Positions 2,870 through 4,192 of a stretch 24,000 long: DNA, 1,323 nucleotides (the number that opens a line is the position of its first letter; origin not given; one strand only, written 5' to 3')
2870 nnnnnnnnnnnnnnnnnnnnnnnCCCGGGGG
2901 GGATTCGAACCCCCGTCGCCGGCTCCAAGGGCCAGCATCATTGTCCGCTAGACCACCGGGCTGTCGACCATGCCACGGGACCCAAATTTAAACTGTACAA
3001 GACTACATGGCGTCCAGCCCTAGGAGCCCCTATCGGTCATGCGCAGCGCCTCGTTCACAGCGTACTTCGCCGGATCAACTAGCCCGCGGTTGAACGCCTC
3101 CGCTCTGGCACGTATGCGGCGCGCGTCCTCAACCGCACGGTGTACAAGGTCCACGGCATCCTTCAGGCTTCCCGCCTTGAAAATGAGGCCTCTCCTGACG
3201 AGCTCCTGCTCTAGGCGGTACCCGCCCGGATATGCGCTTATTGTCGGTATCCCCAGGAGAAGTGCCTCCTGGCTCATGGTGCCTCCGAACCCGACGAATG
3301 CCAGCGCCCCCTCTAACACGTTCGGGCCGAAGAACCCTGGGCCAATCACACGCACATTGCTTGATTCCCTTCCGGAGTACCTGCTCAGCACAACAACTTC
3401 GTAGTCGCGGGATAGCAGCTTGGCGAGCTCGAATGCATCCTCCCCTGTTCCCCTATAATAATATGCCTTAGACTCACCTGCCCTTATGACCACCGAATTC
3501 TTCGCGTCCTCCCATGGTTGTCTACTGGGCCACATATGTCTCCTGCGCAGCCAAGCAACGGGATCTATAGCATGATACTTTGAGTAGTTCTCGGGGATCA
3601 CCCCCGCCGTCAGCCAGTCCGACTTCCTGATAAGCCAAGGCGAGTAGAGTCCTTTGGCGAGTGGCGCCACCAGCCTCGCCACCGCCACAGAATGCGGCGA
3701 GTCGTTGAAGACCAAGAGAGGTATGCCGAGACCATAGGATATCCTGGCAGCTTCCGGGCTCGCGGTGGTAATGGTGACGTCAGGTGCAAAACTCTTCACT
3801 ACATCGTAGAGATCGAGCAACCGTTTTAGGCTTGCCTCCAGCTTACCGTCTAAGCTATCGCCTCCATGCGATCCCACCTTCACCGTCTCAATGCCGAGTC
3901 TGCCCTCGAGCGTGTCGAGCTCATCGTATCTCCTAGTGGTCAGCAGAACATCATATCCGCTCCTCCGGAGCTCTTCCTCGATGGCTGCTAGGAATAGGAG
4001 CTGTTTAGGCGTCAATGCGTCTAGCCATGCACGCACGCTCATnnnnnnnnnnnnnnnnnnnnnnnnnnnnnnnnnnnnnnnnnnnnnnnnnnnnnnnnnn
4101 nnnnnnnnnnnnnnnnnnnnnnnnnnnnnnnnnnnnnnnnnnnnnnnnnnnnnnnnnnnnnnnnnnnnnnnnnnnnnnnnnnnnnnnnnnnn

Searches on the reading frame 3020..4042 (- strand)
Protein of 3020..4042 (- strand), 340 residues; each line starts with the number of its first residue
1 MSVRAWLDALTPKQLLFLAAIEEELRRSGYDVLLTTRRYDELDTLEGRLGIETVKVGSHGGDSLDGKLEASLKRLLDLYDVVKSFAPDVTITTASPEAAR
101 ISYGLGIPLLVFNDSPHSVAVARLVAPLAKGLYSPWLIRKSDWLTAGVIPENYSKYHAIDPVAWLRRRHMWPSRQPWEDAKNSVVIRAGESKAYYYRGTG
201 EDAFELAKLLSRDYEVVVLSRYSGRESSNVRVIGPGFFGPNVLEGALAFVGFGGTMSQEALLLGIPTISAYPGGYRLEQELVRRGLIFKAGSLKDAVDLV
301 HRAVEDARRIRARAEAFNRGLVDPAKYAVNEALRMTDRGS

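Call 16: search_protein_families(library=pfam, proteins=[window:3020-4042:-])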
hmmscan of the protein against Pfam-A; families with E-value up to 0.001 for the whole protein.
window:3020-4042:- (340 aa): 2 families
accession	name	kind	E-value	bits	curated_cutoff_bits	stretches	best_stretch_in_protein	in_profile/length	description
PF04007.18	DUF354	-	2.3e-27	96.4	22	1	5-312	3-328/349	Protein of unknown function (DUF354)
PF13579.12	Glyco_trans_4_4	-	0.00025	21.8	29.7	0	21-133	10-117/158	Glycosyl transferase 4-like domain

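Call 18: find_homologous_proteins(query=window:3020-4042:-, max_evalue=1e-20)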
Query window:3020-4042:- (340 aa): 175 proteins with E <= 1e-20 among 8000 candidates; the best 120 are listed.
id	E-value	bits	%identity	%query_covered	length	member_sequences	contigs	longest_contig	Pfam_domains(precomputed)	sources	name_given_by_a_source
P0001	3.0e-203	692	92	100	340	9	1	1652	PF04007.18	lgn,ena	-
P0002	2.3e-183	627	90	91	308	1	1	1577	PF04007.18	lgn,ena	-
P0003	4.8e-169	580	76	99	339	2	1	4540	PF04007.18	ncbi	-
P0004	2.8e-150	518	67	99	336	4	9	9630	PF04007.18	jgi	jgi:predicted glycosyltransferase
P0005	3.7e-145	501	68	98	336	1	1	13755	PF13579.13,PF04007.18,PF13439.13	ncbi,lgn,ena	-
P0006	1.9e-118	413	55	99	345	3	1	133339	PF04007.18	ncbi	-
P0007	4.8e-116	405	54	99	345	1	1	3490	PF04007.18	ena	-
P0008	6.0e-110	385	71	72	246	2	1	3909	PF04007.18,PF13439.13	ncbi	ncbi:MAG: DUF354 domain-containing protein, partial [Conexivisphaera sp.]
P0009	4.5e-103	363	50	99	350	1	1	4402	PF04007.18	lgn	-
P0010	9.5e-69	250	41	98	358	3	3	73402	PF04007.18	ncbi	ncbi:MAG: DUF354 domain-containing protein [Conexivisphaerales archaeon]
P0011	1.0e-68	250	42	97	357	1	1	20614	PF04007.18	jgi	jgi:predicted glycosyltransferase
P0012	3.8e-65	238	40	96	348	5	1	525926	PF04007.18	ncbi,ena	-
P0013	1.0e-64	237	41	94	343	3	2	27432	PF04007.18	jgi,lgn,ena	-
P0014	1.1e-64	237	41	97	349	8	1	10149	PF04007.18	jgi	-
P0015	8.6e-63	230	40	96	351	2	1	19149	PF04007.18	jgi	-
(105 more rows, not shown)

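Call 21: find_encoding_contigs(protein=P0003, flank=5000, max_places=3)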
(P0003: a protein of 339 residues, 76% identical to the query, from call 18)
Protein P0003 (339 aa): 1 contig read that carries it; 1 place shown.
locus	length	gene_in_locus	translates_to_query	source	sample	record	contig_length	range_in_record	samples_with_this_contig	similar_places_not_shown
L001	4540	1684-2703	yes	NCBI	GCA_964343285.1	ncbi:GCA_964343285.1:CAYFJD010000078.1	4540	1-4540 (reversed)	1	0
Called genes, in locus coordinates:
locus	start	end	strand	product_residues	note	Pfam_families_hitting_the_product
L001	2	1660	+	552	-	?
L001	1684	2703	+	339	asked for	PF04007:DUF354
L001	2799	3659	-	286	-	PF00348:polyprenyl_synt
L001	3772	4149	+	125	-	PF01381:HTH_3 (faint)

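Call 22: find_encoding_contigs(protein=P0005, flank=5000, max_places=3)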
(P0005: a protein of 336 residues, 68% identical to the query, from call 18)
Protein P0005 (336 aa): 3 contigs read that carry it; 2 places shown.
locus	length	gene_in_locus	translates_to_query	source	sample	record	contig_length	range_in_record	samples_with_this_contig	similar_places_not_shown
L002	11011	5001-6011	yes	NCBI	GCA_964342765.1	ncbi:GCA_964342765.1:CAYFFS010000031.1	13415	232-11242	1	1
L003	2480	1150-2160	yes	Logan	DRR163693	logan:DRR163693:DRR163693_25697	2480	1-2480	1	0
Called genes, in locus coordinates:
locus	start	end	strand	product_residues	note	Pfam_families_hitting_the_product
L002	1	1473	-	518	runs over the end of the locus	PF14697:Fer4_21 (faint), PF13183:Fer4_8, PF13237:Fer4_10, PF12838:Fer4_7, PF13187:Fer4_9, PF13484:Fer4_16 (weak), PF13534:Fer4_17, PF02754:CCG (weak), +2 more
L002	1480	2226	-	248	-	PF02665:Nitrate_red_gam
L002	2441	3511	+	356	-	PF13531:SBP_bac_11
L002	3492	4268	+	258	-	PF00528:BPD_transp_1 (weak)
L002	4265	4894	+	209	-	PF00005:ABC_tran, PF13304:AAA_21 (weak)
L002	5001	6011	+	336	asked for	PF04007:DUF354, PF13439:Glyco_transf_4 (weak), PF13579:Glyco_trans_4_4 (weak)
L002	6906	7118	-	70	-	-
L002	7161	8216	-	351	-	-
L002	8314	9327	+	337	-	PF01408:GFO_IDH_MocA, PF02629:CoA_binding (faint), PF22725:GFO_IDH_MocA_C3, PF02894:GFO_IDH_MocA_C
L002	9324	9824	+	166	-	PF00132:Hexapep, PF25087:GMPPB_C (faint), PF00132:Hexapep (weak), PF25084:LbH_EIF2B (weak), PF00132:Hexapep (weak), PF14602:Hexapep_2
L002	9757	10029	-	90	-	-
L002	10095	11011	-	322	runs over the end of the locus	PF00953:Glycos_transf_4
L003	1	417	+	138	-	?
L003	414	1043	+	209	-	PF00005:ABC_tran, PF13304:AAA_21 (weak)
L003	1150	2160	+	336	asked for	PF04007:DUF354, PF13439:Glyco_transf_4 (weak), PF13579:Glyco_trans_4_4 (weak)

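Call 23: find_encoding_contigs(protein=P0004, flank=5000, max_places=4)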
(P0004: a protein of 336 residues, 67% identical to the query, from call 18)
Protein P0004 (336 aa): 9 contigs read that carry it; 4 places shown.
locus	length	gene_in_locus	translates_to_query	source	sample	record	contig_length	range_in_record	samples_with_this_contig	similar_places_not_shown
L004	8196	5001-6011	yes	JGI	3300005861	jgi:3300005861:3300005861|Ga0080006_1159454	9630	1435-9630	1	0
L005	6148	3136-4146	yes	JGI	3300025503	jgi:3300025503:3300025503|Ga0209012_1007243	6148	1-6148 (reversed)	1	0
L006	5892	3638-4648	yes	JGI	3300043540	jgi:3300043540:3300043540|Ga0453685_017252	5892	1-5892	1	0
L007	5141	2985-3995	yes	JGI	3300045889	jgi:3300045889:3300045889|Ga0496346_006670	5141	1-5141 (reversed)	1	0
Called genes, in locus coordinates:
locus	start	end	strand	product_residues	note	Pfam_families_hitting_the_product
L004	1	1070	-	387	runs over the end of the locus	PF01385:OrfB_IS605 (weak), PF07282:Cas12f1-like_TNB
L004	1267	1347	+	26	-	-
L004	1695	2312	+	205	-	-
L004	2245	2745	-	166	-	PF00132:Hexapep, PF25087:GMPPB_C (faint), PF00132:Hexapep, PF25084:LbH_EIF2B (weak), PF00132:Hexapep (weak), PF14602:Hexapep_2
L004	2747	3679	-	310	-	PF01408:GFO_IDH_MocA, PF02894:GFO_IDH_MocA_C, PF22725:GFO_IDH_MocA_C3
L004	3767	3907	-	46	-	-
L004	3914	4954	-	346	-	-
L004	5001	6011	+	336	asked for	PF04007:DUF354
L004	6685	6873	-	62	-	-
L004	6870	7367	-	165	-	PF01058:Oxidored_q6 (weak)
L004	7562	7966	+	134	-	-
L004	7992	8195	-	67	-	?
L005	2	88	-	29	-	?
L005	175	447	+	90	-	-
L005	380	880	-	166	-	PF00132:Hexapep, PF25087:GMPPB_C (faint), PF00132:Hexapep, PF25084:LbH_EIF2B (weak), PF00132:Hexapep (weak), PF14602:Hexapep_2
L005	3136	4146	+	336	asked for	PF04007:DUF354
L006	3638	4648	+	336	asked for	PF04007:DUF354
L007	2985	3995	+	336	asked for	PF04007:DUF354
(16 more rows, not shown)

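Call 24: find_encoding_contigs(protein=P0006, flank=5000, max_places=3)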
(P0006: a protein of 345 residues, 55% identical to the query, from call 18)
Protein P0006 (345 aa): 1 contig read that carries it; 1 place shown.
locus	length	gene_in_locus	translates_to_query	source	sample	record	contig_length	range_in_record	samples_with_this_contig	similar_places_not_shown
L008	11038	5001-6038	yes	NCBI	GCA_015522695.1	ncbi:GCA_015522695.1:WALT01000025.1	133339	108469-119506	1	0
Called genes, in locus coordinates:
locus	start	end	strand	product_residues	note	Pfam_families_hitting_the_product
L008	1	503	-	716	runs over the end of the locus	PF03030:H_PPase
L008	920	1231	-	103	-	PF01336:tRNA_anti-codon (weak), PF21473:OB_Ssb-like (weak)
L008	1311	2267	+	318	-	PF00953:Glycos_transf_4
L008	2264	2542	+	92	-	-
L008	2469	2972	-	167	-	PF25084:LbH_EIF2B (weak), PF25087:GMPPB_C (faint), PF00132:Hexapep, PF25084:LbH_EIF2B (weak), PF00132:Hexapep, PF14602:Hexapep_2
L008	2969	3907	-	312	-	PF01408:GFO_IDH_MocA, PF22725:GFO_IDH_MocA_C3, PF02894:GFO_IDH_MocA_C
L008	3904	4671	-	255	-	-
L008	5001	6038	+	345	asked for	PF04007:DUF354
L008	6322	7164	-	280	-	PF00348:polyprenyl_synt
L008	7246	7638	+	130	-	-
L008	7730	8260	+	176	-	-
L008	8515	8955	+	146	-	PF03413:PepSY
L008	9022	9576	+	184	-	PF01978:TrmB (faint), PF13412:HTH_24 (weak), PF24266:HTH_HVO_0163_N, PF01022:HTH_5 (weak), PF01047:MarR, PF12840:HTH_20, PF13412:HTH_24, PF12802:MarR_2 (weak), +1 more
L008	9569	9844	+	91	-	-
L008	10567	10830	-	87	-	-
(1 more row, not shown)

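Call 27: find_encoding_contigs(protein=P0001, flank=5000, max_places=4)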
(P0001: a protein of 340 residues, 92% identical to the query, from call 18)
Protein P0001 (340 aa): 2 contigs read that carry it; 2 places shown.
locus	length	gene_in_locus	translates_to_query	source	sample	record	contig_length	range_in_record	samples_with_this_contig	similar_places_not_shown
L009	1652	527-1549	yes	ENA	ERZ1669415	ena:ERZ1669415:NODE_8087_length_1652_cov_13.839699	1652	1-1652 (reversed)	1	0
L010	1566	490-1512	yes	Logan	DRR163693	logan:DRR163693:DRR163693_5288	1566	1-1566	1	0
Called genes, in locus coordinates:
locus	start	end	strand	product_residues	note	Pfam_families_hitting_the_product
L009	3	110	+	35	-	?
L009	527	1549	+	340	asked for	PF04007:DUF354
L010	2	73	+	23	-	?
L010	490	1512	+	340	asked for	PF04007:DUF354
